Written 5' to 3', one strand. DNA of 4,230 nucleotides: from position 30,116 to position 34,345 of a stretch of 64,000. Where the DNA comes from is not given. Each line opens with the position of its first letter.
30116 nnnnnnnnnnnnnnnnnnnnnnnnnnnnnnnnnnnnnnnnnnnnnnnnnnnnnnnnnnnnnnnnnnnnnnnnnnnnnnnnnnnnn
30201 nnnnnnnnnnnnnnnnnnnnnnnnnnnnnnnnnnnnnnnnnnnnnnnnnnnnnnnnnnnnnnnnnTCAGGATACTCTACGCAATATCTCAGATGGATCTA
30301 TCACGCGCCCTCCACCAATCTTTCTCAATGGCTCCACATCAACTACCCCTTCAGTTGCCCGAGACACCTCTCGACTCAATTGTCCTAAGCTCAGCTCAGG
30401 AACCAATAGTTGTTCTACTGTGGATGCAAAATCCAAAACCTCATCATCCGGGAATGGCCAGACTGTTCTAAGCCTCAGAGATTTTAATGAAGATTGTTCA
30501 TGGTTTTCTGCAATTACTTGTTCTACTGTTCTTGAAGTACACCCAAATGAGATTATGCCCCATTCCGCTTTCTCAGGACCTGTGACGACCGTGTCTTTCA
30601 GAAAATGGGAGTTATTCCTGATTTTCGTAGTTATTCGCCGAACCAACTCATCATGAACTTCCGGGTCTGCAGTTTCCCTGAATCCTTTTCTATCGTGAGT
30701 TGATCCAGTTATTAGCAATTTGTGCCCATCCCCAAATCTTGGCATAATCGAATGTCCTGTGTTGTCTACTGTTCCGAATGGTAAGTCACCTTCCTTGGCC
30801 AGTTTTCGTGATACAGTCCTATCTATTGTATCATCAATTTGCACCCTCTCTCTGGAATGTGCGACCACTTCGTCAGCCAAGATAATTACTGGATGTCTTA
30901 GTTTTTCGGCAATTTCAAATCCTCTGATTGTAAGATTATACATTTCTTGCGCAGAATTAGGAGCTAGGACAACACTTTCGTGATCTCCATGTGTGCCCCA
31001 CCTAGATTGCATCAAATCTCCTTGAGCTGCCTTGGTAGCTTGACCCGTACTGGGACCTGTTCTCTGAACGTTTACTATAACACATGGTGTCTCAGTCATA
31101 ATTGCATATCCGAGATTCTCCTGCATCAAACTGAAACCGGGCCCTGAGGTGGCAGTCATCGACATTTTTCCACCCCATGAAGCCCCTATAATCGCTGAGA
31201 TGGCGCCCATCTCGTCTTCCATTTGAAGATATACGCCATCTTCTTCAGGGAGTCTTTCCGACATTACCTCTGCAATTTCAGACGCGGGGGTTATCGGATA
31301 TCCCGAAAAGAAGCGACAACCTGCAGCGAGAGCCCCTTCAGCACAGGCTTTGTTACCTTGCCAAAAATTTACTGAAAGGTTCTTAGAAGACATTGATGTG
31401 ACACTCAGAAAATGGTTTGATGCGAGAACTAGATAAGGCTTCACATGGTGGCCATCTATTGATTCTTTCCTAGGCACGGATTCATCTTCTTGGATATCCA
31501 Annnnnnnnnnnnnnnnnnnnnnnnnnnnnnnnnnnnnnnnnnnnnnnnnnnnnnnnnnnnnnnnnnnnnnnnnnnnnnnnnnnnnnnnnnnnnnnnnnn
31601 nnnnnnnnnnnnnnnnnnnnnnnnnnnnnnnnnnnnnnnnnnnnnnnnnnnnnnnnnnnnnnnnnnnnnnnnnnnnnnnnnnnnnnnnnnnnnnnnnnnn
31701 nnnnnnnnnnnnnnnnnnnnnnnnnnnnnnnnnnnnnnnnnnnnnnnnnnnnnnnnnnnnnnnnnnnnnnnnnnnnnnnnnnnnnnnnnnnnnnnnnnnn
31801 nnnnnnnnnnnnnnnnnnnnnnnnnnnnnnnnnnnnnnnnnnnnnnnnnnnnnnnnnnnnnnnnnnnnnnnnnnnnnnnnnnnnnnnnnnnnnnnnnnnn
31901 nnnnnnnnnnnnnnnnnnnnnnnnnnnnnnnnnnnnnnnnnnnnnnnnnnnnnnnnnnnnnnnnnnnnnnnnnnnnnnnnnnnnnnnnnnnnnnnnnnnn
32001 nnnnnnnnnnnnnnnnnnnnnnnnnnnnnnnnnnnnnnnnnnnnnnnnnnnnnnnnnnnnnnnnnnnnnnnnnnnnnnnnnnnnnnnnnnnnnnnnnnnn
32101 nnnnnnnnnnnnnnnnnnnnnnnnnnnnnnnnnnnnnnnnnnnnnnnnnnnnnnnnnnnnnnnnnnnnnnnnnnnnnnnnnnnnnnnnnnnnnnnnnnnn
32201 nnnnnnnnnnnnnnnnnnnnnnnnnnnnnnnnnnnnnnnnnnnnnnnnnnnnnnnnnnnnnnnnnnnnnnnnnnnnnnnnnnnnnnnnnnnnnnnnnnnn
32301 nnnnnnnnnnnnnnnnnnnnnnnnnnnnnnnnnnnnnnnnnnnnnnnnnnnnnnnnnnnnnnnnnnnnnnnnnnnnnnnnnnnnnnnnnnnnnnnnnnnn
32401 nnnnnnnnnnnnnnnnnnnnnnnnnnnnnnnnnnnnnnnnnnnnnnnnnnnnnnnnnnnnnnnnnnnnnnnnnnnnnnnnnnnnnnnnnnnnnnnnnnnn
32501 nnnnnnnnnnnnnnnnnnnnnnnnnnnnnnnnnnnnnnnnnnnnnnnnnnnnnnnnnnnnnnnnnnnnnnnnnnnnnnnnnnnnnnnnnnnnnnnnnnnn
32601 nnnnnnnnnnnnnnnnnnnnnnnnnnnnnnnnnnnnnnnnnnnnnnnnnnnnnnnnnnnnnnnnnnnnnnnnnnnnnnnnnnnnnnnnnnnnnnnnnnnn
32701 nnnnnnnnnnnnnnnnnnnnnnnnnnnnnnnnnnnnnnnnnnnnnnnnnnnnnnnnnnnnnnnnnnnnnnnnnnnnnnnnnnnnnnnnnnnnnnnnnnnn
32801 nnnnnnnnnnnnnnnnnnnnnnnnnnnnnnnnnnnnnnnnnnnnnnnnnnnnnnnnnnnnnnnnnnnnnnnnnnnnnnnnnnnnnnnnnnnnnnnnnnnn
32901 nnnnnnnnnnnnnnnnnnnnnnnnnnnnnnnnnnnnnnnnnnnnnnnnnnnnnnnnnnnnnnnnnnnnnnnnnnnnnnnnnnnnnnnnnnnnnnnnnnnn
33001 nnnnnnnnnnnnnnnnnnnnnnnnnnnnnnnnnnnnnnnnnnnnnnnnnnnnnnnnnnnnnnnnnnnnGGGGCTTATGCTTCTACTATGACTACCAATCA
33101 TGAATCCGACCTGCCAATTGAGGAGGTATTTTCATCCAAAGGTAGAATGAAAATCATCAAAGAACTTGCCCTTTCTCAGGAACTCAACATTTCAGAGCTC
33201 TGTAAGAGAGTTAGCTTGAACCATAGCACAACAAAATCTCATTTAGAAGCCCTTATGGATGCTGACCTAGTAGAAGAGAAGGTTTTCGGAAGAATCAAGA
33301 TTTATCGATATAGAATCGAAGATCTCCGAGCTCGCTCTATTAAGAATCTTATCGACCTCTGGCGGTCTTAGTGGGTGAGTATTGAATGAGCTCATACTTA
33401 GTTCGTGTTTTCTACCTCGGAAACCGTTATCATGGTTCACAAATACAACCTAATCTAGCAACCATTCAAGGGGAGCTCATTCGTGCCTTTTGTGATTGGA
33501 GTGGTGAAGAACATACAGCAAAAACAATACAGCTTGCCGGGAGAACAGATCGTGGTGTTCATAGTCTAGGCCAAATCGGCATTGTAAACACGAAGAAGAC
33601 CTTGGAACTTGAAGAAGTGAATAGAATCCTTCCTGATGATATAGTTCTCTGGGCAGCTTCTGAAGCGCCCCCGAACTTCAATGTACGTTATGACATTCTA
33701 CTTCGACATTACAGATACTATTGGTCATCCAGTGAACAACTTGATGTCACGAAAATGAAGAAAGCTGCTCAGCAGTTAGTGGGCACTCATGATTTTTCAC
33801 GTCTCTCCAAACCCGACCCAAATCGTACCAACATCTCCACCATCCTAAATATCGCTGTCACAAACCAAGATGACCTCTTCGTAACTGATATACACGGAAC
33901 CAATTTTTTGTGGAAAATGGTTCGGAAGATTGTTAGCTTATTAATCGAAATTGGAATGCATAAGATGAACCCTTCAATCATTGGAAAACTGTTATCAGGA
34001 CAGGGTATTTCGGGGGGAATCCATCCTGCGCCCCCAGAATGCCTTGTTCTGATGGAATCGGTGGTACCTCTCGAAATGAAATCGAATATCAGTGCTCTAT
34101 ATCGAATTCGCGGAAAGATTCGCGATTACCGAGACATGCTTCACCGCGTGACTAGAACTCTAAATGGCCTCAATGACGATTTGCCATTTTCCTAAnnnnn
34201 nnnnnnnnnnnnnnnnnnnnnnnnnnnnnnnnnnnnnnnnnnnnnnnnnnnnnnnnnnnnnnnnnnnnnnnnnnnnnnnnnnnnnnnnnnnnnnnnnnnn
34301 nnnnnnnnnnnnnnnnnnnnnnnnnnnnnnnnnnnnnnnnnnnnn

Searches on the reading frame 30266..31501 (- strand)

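Call 16: search_protein_families(library=pfam, proteins=[window:30266-31501:-], max_evalue=0.00001)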
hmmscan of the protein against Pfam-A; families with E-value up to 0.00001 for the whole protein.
window:30266-31501:- (411 aa): 2 families
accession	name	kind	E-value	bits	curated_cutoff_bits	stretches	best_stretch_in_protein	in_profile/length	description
PF01855.24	POR_N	-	9.8e-68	228.8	27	1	55-288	1-230/231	Pyruvate flavodoxin/ferredoxin oxidoreductase, thiamine diP-bdg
PF17147.9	PFOR_II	-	4.1e-13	50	27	1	312-406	1-102/102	Pyruvate:ferredoxin oxidoreductase core domain II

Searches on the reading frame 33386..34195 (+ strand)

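Call 16: search_protein_families(library=pfam, proteins=[window:33386-34195:+], max_evalue=0.00001)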
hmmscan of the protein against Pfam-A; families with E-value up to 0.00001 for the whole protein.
window:33386-34195:+ (269 aa): 1 family
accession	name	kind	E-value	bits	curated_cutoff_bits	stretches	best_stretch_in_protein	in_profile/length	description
PF01416.25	PseudoU_synth_1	-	9.8e-26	90.8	23.3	1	127-224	1-104/108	tRNA pseudouridine synthase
